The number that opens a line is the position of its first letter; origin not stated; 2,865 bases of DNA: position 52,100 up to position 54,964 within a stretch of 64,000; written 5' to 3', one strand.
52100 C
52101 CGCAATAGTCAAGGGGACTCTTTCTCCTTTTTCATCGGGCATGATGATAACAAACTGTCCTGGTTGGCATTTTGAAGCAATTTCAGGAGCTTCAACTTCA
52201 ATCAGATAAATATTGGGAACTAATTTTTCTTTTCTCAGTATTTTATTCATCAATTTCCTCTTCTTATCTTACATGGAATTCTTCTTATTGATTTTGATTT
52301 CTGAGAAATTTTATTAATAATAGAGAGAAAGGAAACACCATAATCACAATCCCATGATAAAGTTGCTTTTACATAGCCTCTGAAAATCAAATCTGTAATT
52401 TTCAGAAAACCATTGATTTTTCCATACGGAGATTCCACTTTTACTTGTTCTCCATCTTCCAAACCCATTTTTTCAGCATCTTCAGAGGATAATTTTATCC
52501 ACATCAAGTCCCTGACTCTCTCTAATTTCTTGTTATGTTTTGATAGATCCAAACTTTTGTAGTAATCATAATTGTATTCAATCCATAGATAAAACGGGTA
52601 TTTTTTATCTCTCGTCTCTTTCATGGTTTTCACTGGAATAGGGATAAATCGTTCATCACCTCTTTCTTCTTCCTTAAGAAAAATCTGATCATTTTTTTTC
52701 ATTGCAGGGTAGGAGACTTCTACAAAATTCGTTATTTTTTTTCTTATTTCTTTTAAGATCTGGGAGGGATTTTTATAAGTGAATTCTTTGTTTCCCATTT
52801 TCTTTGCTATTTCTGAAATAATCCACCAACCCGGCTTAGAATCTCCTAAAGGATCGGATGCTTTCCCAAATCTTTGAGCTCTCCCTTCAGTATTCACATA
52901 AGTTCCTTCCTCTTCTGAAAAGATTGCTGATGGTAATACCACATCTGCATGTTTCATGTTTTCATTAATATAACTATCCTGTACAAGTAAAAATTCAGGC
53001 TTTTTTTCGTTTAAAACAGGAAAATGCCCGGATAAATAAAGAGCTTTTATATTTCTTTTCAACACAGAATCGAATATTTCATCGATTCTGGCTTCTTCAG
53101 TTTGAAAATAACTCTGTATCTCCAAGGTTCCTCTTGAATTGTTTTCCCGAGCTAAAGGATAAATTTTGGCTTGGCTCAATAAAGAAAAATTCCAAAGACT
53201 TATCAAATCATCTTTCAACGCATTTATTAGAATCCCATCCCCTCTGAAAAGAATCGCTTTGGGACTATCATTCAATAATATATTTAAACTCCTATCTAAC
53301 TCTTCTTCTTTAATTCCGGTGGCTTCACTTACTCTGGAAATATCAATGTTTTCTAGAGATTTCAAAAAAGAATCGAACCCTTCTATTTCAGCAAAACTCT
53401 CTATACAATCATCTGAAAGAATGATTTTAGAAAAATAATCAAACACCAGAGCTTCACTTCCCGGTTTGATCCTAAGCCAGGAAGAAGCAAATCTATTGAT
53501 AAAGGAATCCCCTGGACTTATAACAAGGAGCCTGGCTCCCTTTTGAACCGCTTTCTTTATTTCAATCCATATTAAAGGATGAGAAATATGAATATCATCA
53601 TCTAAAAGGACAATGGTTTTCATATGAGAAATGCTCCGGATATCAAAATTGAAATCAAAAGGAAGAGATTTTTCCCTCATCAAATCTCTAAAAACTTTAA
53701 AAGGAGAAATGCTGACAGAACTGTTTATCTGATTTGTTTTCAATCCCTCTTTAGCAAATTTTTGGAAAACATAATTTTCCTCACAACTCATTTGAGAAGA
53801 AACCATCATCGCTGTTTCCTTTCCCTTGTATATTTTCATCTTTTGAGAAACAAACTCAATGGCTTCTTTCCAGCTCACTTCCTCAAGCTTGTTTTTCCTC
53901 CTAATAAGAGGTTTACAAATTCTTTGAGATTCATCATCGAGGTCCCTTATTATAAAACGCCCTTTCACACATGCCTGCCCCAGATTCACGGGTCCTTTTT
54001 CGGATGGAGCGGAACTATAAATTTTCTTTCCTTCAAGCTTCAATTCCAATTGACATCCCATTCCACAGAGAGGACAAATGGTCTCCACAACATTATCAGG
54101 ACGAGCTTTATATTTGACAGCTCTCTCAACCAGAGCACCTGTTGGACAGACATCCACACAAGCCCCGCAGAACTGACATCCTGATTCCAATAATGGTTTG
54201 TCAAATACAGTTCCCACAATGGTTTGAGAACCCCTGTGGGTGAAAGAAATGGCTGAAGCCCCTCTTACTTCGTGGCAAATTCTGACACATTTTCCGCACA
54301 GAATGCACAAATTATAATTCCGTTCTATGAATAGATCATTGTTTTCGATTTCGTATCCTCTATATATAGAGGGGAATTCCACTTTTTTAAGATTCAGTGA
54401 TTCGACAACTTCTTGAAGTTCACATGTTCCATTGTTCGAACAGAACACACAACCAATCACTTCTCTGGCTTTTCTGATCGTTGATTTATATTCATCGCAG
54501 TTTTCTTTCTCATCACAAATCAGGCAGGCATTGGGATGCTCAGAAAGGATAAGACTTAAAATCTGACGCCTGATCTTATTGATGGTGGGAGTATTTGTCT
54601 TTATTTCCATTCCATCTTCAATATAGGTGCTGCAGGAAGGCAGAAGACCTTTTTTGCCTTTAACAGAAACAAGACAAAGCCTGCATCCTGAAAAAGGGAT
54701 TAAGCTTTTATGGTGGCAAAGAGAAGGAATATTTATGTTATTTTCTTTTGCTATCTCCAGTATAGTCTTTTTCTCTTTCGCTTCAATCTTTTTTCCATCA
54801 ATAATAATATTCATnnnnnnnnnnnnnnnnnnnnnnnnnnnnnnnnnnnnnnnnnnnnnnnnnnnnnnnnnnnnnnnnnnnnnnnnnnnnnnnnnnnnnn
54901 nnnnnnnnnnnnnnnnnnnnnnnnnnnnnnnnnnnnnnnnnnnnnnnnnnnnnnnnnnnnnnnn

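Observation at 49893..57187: Translationally coupled nuoE-nuoF-nuoG-like-nfnA-nfnB operon: candidate five-subunit electron-bifurcating complex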

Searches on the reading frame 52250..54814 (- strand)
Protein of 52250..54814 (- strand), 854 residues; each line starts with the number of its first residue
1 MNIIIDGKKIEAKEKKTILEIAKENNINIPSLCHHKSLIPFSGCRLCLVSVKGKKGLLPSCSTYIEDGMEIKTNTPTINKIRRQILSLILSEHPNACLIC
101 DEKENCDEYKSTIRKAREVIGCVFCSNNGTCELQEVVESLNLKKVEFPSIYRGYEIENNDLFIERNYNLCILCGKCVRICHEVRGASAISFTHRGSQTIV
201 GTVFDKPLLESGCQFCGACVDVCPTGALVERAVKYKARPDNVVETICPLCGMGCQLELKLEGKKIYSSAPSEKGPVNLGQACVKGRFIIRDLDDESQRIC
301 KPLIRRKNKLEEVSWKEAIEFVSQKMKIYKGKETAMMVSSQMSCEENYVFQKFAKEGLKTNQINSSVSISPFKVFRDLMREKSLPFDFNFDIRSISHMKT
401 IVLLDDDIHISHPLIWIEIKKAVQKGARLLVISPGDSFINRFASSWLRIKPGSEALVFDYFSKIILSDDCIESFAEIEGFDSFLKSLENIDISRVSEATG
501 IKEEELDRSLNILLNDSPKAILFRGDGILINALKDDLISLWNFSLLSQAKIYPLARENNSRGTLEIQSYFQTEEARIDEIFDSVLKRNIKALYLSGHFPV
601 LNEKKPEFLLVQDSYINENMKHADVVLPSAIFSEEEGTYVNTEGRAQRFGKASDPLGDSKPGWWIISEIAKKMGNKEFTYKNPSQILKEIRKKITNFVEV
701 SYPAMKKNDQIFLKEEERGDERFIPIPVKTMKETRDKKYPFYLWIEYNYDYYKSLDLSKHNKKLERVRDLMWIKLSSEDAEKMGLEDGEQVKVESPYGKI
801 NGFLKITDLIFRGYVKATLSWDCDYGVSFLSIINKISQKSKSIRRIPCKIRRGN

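Call 3: search_protein_families(library=pfam, proteins=[window:52250-54814:-])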
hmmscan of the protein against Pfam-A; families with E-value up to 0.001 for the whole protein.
window:52250-54814:- (854 aa): 12 families
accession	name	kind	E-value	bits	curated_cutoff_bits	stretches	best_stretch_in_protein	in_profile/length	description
PF00384.28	Molybdopterin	-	9.4e-39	133.9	24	1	298-672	1-353/353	Molybdopterin oxidoreductase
PF13510.11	Fer2_4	-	1.4e-16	60.7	22.8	1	2-75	5-81/82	2Fe-2S iron-sulfur cluster binding domain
PF04879.21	Molybdop_Fe4S4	-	1.1e-13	51.4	22.7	1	242-290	3-51/55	Molybdopterin oxidoreductase Fe4S4 domain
PF10588.14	NADH-G_4Fe-4S_3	-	3.7e-12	46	27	2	82-107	1-26/40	NADH-ubiquinone oxidoreductase-G iron-sulfur binding region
PF22117.2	Fer4_Nqo3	-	1.4e-11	44.8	27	1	162-228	3-66/67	NADH-quinone oxidoreductase subunit 3, ferredoxin-like domain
PF01568.27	Molydop_binding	-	4.7e-10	39.9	26.8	1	758-823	18-82/110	Molydopterin dinucleotide binding domain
PF12838.12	Fer4_7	-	3.2e-08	34.4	27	1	170-227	2-52/52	4Fe-4S dicluster domain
PF00037.32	Fer4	-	3.6e-06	27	21.1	1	211-228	6-23/24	4Fe-4S binding domain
PF14697.11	Fer4_21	-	2e-05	25.1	35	1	168-225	6-53/59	4Fe-4S dicluster domain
PF13183.11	Fer4_8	-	6.9e-05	23.7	27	0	120-181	6-65/68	4Fe-4S dicluster domain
PF12837.12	Fer4_6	-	8.9e-05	22.7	25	1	162-182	1-21/24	4Fe-4S binding domain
PF13187.11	Fer4_9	-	0.00012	22.5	27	1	170-227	2-51/52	4Fe-4S dicluster domain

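Call 4: search_protein_families(library=ncbifam, proteins=[window:52250-54814:-])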
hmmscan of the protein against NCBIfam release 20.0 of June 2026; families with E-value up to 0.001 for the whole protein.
window:52250-54814:- (854 aa): 32 families (the best 25 are shown)
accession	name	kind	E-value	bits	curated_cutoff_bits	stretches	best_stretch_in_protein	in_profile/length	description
TIGR01973.1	NuoG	equivalog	1.7e-91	307.8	470.05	2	122-668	95-605/606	NADH-quinone oxidoreductase subunit NuoG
TIGR01591.1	Fdh-alpha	equivalog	6.8e-89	298.7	666.25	2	245-525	1-285/672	formate dehydrogenase subunit alpha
NF005895.0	PRK07860.1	equivalog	2.7e-66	224.2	802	3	121-462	115-456/811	NADH-quinone oxidoreductase subunit G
NF040763.1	FeFe_hydrog_A6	exception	2.8e-62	210.9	765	2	2-107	2-107/571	NADH-dependent [FeFe] hydrogenase, group A6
NF047855.1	AssmNtatRedNasC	equivalog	8.7e-56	189.5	1100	2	234-527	12-312/708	assimilatory nitrate reductase catalytic subunit NasC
NF005745.0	PRK07569.1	equivalog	8.7e-53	179.1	333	2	3-108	6-111/238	bidirectional hydrogenase complex protein HoxU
NF006305.0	PRK08493.1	equivalog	1.1e-43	149.4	591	2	1-109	2-108/819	NADH-quinone oxidoreductase subunit G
NF040762.1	Hydr_FeFe_Clost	exception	1.6e-39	136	900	2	2-115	2-115/572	ferredoxin hydrogenase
NF010055.0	PRK13532.1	equivalog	2e-33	115.7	904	2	244-473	44-284/830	nitrate reductase catalytic subunit NapA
TIGR01706.1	NAPA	equivalog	1.6e-31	109.4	930.55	3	245-472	45-283/830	periplasmic nitrate reductase subunit alpha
NF041323.1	Nitr_red_NasA_Halo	equivalog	1.8e-30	106.1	1000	2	261-527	16-281/673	assimilatory nitrate reductase NasA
NF012032.0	PRK15488.1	equivalog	4.7e-30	104.2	694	2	217-525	17-329/759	thiosulfate reductase PhsA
NF009454.0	PRK12814.1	equivalog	5.4e-27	94.4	916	1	2-99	5-102/657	putative NADPH-dependent glutamate synthase small subunit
TIGR01553.1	formate-DH-alph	equivalog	1.4e-18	66.1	814.2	2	621-706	603-686/1009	formate dehydrogenase-N subunit alpha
NF041783.2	mnquin_red_QrcB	equivalog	9.3e-16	57.1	440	1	241-509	51-319/695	menaquinone reductase molybdopterin-binding-like subunit QrcB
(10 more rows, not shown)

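Call 5: search_solved_structures(query=window:52250-54814:-, show_alignments=2)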
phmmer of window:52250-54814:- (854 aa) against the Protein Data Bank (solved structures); distinct sequences matched with E-value up to 0.001: 86 (the best 60 are shown).
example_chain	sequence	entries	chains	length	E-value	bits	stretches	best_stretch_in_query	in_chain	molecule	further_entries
8rqz_C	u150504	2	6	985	2.9e-75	257.2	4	243-522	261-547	Probable oxidoreductase YjgC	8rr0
9gzq_A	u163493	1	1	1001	3.2e-75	257.1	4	243-522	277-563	Probable oxidoreductase YjgC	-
9wxb_B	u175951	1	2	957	6.8e-75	256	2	3-566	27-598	Formate dehydrogenase alpha subunit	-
6tg9_A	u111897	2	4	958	7.9e-74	252.4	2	2-472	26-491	Formate dehydrogenase subunit alpha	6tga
9bov_A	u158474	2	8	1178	2.2e-69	237.8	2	110-474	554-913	Molybdopterin oxidoreductase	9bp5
7vw6_A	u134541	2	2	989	8.3e-67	229.2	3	144-529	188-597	Formate dehydrogenase | Tungsten-containing formate dehydrogenase alpha subunit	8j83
7e5z_A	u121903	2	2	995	8.6e-67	229.2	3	144-529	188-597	Formate dehydrogenase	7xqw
7t2r_A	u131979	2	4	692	1.7e-65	224.9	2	122-676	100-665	NiFe hydrogenase subunit A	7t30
7qv7_S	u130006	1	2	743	6e-63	216.5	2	243-566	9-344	Hydrogen dependent carbon dioxide reductase subunit FdhF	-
8oh5_C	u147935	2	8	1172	1.1e-57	199.1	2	112-356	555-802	Formate dehydrogenase-O, major subunit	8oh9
9t1s_L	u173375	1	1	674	3e-54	187.7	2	242-511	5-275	formate dehydrogenase (coenzyme F420)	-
7zm7_A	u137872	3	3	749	2.4e-49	171.4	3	153-349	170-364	NADH-ubiquinone oxidoreductase-like protein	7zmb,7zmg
9iho_G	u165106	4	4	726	6.2e-49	170.1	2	3-336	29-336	NUAM (75 kDa) subunit of mitochondrial NADH:ubiquinone oxidoreductase (Complex I)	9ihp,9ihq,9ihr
7bkb_D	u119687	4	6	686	2.1e-48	168.3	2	242-546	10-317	Formate dehydrogenase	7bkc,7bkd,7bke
8a6t_A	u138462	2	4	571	2.5e-46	161.5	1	3-232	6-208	Electron bifurcating hydrogenase subunit HydA1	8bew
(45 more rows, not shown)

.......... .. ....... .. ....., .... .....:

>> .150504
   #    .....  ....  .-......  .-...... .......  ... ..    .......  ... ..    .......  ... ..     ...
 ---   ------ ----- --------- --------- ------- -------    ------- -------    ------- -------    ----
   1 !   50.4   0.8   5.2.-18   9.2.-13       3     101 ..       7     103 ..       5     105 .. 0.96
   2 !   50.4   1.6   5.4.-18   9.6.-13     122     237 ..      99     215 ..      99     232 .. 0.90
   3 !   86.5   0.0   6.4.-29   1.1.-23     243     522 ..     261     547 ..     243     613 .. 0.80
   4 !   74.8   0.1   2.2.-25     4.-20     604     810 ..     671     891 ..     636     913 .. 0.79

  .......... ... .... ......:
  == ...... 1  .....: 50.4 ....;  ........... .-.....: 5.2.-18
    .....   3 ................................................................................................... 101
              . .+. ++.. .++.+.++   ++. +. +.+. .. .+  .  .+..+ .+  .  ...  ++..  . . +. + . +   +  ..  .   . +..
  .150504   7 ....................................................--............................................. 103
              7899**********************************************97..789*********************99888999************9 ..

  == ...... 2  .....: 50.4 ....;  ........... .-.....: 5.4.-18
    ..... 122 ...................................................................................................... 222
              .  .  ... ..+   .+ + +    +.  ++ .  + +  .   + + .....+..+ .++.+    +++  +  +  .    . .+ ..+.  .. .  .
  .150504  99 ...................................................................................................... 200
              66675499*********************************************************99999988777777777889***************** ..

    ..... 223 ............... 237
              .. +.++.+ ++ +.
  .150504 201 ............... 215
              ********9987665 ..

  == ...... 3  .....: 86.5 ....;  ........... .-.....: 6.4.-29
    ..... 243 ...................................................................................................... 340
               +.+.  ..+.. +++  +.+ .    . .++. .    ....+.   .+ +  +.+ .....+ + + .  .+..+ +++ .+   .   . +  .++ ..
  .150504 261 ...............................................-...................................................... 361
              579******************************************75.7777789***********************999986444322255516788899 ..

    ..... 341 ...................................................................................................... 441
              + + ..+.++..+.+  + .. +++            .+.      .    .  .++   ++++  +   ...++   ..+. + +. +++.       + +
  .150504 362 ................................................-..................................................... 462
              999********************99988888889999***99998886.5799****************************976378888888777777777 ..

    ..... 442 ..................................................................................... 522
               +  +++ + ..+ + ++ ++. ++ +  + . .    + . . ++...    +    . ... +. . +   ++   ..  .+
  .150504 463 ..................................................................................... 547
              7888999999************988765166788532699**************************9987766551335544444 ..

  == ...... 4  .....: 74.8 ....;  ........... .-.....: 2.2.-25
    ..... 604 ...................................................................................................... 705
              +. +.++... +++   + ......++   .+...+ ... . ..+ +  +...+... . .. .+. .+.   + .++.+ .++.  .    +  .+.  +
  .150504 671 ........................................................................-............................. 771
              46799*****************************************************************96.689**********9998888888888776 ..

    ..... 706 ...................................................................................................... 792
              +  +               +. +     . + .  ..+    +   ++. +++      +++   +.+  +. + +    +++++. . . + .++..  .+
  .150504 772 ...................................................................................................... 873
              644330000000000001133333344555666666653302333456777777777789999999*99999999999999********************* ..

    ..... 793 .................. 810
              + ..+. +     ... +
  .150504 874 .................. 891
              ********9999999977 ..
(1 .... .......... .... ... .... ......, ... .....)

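Call 14: find_homologous_proteins(query=window:52250-54814:-)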
Query window:52250-54814:- (854 aa): 2345 proteins with E <= 0.001 among 8000 candidates; the best 120 are listed.
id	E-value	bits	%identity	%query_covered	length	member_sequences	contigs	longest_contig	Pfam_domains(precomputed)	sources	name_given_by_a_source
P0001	0.0e+0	1577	99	82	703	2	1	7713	PF14697.12,PF13510.12,PF10588.15,PF00384.28,PF00037.33,PF12838.13,PF22117.3,PF04879.22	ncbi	ncbi:MAG: molybdopterin-dependent oxidoreductase, partial [Candidatus Aminicenantaceae bacterium]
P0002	0.0e+0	1040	52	100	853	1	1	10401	PF13510.12,PF10588.15,PF00384.28,PF00037.33,PF01568.28,PF12838.13,PF22117.3,PF04879.22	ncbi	-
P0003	0.0e+0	1036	51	100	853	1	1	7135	PF13510.12,PF10588.15,PF00384.28,PF00037.33,PF01568.28,PF12838.13,PF22117.3,PF04879.22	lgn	-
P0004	0.0e+0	1033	52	100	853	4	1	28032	PF13510.12,PF10588.15,PF00384.28,PF12837.13,PF00037.33,PF01568.28,PF12838.13,PF22117.3,PF04879.22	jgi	-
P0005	0.0e+0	1031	52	100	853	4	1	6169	PF13510.12,PF10588.15,PF00384.28,PF00037.33,PF01568.28,PF12838.13,PF22117.3,PF04879.22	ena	-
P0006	0.0e+0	1027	52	100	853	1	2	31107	PF13510.12,PF10588.15,PF00384.28,PF12837.13,PF00037.33,PF01568.28,PF12838.13,PF22117.3,PF13187.12,PF04879.22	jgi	jgi:formate dehydrogenase alpha subunit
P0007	0.0e+0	1027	51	100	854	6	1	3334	PF13510.12,PF10588.15,PF00384.28,PF00037.33,PF01568.28,PF12838.13,PF22117.3,PF04879.22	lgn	-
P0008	0.0e+0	1026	52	100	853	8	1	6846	PF13510.12,PF10588.15,PF00384.28,PF12837.13,PF00037.33,PF01568.28,PF12838.13,PF22117.3,PF04879.22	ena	-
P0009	0.0e+0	1023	52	100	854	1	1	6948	PF14697.12,PF13510.12,PF10588.15,PF00384.28,PF00037.33,PF01568.28,PF12838.13,PF22117.3,PF04879.22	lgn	-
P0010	0.0e+0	1021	52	100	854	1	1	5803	PF13510.12,PF10588.15,PF00384.28,PF00111.33,PF00037.33,PF01568.28,PF12838.13,PF22117.3,PF04879.22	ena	-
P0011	0.0e+0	1020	53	100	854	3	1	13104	PF13510.12,PF10588.15,PF00384.28,PF00037.33,PF01568.28,PF12838.13,PF22117.3,PF04879.22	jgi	jgi:formate dehydrogenase alpha subunit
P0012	0.0e+0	1020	52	100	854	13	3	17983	PF13510.12,PF10588.15,PF00384.28,PF00111.33,PF00037.33,PF01568.28,PF12838.13,PF22117.3,PF04879.22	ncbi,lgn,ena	ncbi:MAG: molybdopterin-dependent oxidoreductase [Candidatus Aminicenantaceae bacterium]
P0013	0.0e+0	1017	52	100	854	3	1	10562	PF13510.12,PF10588.15,PF00384.28,PF00037.33,PF01568.28,PF12838.13,PF22117.3,PF04879.22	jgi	-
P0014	0.0e+0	1015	52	100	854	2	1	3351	PF13510.12,PF10588.15,PF00384.28,PF00111.33,PF00037.33,PF01568.28,PF12838.13,PF22117.3,PF04879.22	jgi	jgi:formate dehydrogenase alpha subunit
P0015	0.0e+0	1012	52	100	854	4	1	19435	PF13510.12,PF10588.15,PF00384.28,PF00037.33,PF01568.28,PF12838.13,PF22117.3,PF04879.22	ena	-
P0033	7.6e-291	985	51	100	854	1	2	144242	PF13510.12,PF10588.15,PF00384.28,PF00111.33,PF12837.13,PF00037.33,PF01568.28,PF12838.13,PF22117.3,PF04879.22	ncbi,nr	ncbi:MAG: molybdopterin-dependent oxidoreductase [Candidatus Aminicenantes bacterium]|nr:molybdopter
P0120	1.9e-272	924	47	100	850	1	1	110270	PF13510.12,PF10588.15,PF00384.28,PF12837.13,PF00037.33,PF01568.28,PF12838.13,PF22117.3,PF13183.12,PF13187.12,PF04879.22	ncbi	-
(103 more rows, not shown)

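Call 16: find_encoding_contigs(protein=P0033, flank=8000, max_places=2)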
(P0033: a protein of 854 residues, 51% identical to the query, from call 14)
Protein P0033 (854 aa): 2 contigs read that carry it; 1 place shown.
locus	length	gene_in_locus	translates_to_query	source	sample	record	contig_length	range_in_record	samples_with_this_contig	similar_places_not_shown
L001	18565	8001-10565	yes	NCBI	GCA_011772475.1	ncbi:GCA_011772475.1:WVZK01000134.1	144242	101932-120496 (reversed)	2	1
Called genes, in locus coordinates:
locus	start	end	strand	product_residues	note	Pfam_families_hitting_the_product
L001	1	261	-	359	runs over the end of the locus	PF10509:GalKase_gal_bdg, PF00288:GHMP_kinases_N, PF08544:GHMP_kinases_C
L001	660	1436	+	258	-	PF23023:Anti-Pycsar_Apyc1, PF00753:Lactamase_B, PF12706:Lactamase_B_2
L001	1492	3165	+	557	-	PF07969:Amidohydro_3, PF01979:Amidohydro_1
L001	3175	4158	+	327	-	PF01699:Na_Ca_ex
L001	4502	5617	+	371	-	PF05222:AlaDh_PNT_N, PF02826:2-Hacid_dh_C (faint), PF01262:AlaDh_PNT_C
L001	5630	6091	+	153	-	PF01257:2Fe-2S_thioredx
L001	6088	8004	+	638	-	PF01257:2Fe-2S_thioredx (weak), PF01512:Complex1_51K, PF10531:SLBB (weak), PF10589:NADH_4Fe-4S, PF12838:Fer4_7, PF13187:Fer4_9, PF13237:Fer4_10, PF14697:Fer4_21, +4 more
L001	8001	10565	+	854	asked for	PF00111:Fer2, PF13510:Fer2_4, PF10588:NADH-G_4Fe-4S_3, PF22117:Fer4_Nqo3, PF12838:Fer4_7, PF04879:Molybdop_Fe4S4, PF00384:Molybdopterin, PF01568:Molydop_binding, +2 more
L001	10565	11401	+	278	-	PF10418:DHODB_Fe-S_bind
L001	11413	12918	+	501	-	PF14691:Fer4_20, PF01262:AlaDh_PNT_C (faint), PF01946:Thi4 (faint), PF13738:Pyr_redox_3 (faint), PF01266:DAO (faint), PF07992:Pyr_redox_2, PF13450:NAD_binding_8 (weak), PF00070:Pyr_redox (weak)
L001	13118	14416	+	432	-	PF00455:DeoRC (faint), PF02550:AcetylCoA_hydro, PF13336:AcetylCoA_hyd_C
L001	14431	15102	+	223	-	PF01351:RNase_HII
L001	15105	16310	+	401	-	PF01411:tRNA-synt_2c, PF07973:tRNA_SAD, PF02272:DHHA1 (weak)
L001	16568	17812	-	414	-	PF12704:MacB_PCD, PF02687:FtsX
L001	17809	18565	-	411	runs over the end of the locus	PF12704:MacB_PCD, PF02687:FtsX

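Call 17: find_encoding_contigs(protein=P0120, flank=8000, max_places=2)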
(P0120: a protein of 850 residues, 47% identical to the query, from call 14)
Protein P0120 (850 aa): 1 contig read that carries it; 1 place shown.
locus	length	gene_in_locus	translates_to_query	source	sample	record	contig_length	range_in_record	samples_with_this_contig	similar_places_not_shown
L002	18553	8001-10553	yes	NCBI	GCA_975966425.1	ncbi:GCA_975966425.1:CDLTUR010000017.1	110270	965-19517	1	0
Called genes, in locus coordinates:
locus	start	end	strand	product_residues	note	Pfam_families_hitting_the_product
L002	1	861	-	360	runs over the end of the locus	PF10509:GalKase_gal_bdg, PF00288:GHMP_kinases_N, PF08544:GHMP_kinases_C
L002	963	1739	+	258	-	PF23023:Anti-Pycsar_Apyc1, PF00753:Lactamase_B, PF19583:ODP (weak), PF12706:Lactamase_B_2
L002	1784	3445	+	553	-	PF07969:Amidohydro_3, PF01979:Amidohydro_1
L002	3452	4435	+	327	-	PF01699:Na_Ca_ex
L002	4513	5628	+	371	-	PF05222:AlaDh_PNT_N, PF02826:2-Hacid_dh_C (faint), PF01262:AlaDh_PNT_C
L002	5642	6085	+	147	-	PF01257:2Fe-2S_thioredx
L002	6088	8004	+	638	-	PF01512:Complex1_51K, PF10589:NADH_4Fe-4S, PF14697:Fer4_21, PF00037:Fer4, PF12838:Fer4_7, PF13187:Fer4_9, PF13237:Fer4_10, PF00037:Fer4 (weak), +3 more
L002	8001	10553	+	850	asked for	PF13510:Fer2_4, PF10588:NADH-G_4Fe-4S_3 (weak), PF22117:Fer4_Nqo3, PF12838:Fer4_7, PF13183:Fer4_8 (weak), PF04879:Molybdop_Fe4S4, PF00384:Molybdopterin, PF01568:Molydop_binding, +3 more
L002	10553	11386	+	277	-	PF10418:DHODB_Fe-S_bind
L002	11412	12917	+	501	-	PF14691:Fer4_20, PF01266:DAO (faint), PF07992:Pyr_redox_2, PF13450:NAD_binding_8 (weak), PF00070:Pyr_redox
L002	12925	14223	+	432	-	PF02550:AcetylCoA_hydro, PF13336:AcetylCoA_hyd_C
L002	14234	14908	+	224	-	PF01351:RNase_HII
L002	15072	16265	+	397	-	PF01411:tRNA-synt_2c, PF07973:tRNA_SAD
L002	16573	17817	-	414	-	PF12704:MacB_PCD, PF02687:FtsX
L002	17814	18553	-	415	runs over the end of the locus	PF12704:MacB_PCD, PF02687:FtsX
